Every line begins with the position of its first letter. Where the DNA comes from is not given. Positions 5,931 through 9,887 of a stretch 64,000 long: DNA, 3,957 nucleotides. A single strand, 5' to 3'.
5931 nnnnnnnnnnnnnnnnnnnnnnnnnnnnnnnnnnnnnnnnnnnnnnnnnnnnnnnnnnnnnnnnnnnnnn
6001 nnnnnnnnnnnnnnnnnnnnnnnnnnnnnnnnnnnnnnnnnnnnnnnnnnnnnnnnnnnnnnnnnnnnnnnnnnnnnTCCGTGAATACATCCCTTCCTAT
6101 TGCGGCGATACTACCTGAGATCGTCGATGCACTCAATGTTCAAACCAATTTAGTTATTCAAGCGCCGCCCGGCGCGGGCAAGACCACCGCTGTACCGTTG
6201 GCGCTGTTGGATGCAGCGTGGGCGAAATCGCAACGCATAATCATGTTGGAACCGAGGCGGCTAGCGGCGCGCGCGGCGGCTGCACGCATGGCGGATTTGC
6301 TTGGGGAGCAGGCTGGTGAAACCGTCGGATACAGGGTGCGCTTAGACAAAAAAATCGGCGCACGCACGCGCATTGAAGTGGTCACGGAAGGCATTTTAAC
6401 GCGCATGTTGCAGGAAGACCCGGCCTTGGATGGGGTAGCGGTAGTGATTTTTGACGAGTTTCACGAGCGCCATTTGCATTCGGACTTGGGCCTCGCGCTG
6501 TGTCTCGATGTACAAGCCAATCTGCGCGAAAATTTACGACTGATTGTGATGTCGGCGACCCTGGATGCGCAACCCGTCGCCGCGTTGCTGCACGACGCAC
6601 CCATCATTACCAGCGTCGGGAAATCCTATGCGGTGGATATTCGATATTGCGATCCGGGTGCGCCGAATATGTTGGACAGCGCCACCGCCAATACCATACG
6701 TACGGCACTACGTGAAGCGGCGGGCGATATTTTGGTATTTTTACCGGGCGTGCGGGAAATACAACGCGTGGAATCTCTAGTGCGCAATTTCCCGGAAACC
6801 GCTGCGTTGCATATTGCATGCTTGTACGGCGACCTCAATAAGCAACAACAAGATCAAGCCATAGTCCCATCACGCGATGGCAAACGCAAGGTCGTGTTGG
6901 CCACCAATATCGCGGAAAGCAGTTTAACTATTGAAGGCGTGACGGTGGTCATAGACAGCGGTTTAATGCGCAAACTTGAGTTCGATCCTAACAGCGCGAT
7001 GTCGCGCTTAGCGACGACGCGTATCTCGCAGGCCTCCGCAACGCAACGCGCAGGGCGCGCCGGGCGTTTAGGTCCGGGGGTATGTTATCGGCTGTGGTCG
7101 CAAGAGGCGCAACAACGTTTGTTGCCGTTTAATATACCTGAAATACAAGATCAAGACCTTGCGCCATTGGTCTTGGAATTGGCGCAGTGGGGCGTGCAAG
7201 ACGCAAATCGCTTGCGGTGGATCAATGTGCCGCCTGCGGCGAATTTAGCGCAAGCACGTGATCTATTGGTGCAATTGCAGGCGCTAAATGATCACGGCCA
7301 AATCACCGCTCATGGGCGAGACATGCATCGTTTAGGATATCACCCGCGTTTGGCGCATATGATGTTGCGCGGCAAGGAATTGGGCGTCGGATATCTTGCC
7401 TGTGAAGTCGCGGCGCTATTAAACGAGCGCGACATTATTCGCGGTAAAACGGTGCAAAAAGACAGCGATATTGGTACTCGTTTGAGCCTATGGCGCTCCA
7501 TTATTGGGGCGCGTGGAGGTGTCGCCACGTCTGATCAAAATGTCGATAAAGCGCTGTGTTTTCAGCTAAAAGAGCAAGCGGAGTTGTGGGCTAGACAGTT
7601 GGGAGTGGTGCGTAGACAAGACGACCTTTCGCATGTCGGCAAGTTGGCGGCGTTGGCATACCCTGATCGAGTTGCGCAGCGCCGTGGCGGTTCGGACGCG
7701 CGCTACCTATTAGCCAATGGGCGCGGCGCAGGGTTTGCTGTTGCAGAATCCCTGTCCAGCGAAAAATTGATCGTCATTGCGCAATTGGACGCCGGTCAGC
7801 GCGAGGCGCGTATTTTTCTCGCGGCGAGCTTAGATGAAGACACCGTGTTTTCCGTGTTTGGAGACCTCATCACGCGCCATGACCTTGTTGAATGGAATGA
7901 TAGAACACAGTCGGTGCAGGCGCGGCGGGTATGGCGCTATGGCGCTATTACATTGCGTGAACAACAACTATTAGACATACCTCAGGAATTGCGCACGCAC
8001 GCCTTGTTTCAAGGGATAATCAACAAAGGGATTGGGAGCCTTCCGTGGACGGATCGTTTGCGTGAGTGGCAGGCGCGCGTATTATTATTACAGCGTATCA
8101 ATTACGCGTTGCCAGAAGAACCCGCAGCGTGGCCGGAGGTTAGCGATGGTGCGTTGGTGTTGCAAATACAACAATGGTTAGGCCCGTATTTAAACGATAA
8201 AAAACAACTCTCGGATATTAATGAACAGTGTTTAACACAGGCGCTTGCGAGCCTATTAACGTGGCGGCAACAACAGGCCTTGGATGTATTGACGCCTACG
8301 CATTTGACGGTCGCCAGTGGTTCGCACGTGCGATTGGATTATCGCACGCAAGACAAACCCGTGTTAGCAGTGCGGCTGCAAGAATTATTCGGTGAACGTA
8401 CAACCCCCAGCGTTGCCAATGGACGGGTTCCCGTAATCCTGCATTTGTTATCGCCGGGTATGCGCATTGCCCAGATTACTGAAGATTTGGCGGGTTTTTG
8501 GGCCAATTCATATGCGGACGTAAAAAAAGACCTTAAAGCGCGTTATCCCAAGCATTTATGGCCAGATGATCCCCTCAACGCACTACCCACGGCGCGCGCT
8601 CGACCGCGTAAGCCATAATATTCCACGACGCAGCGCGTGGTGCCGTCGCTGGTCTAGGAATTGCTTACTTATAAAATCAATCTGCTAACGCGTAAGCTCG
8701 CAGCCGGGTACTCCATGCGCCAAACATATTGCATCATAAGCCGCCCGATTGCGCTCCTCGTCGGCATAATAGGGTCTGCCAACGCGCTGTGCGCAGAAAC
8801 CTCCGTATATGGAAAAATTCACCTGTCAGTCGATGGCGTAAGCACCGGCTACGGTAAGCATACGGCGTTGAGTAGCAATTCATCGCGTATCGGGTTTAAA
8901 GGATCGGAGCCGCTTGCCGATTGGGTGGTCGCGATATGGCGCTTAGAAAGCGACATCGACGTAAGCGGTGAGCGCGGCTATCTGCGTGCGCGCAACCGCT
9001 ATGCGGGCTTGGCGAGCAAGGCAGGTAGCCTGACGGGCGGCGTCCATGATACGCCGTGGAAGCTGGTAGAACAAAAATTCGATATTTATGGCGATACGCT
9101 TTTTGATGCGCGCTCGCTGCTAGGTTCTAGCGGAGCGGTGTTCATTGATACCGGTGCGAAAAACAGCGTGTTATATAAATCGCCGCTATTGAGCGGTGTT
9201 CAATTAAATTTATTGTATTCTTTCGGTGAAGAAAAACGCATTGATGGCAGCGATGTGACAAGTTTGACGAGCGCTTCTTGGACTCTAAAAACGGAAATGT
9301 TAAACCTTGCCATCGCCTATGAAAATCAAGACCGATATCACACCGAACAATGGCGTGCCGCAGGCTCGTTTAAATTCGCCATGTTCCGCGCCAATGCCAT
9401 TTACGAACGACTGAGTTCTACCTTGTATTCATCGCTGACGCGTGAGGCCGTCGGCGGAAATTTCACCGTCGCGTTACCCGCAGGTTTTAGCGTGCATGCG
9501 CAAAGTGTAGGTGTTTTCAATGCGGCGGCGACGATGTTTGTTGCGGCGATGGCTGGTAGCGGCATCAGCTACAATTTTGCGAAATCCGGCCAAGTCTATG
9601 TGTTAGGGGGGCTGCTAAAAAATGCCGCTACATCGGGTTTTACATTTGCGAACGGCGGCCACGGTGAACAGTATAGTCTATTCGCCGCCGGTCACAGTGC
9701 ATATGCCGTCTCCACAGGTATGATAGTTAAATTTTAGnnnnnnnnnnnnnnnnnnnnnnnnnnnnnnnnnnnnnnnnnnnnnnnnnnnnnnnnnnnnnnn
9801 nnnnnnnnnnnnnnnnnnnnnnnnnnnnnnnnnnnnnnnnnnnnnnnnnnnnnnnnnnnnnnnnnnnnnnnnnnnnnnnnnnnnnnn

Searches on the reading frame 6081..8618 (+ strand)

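Call 68: search_protein_families(library=pfam, proteins=[window:6081-8618:+], max_evalue=0.001)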
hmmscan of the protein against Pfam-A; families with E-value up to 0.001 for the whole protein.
window:6081-8618:+ (845 aa): 6 families
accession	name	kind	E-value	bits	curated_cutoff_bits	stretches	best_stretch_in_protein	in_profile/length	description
PF08482.15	HrpB_C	-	8.2e-52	175.5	25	1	699-831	1-133/133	ATP-dependent helicase C-terminal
PF00271.37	Helicase_C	-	1.5e-15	57.8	23.5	1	211-331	12-110/110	Helicase conserved C-terminal domain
PF00270.35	DEAD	-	6.9e-14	52.4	26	1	17-165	10-163/167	DEAD/DEAH box helicase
PF24473.1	CON_HrpB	-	2.5e-08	34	27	1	596-630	1-35/35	ATP-dependent RNA helicase HrpB, connector region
PF04851.21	ResIII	-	3.5e-06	27.4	22.5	1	15-133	16-140/164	Type III restriction enzyme, res subunit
PF13245.12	AAA_19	-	0.00062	20.4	25.1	0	15-130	5-102/134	AAA domain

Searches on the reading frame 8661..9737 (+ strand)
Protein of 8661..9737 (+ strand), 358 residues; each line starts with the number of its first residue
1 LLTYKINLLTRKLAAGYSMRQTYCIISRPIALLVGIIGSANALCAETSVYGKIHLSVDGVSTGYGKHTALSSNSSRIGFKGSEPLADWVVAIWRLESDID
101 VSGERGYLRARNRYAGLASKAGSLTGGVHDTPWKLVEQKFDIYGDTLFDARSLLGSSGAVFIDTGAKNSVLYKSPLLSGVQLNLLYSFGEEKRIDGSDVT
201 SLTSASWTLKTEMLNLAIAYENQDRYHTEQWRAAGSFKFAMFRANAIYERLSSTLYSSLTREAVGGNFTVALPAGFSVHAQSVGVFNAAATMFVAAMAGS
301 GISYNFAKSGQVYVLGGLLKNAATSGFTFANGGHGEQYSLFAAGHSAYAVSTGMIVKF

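Call 68: search_protein_families(library=pfam, proteins=[window:8661-9737:+], max_evalue=0.001)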
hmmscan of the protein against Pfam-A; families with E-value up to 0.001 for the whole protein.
window:8661-9737:+ (358 aa): 2 families
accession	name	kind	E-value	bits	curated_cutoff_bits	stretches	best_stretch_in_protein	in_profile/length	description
PF13609.12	Porin_4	-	7.4e-24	85.5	27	1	38-317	7-303/310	Gram-negative porin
PF00267.27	Porin_1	-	2.4e-08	34.2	23.7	1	67-230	23-194/337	Gram-negative porin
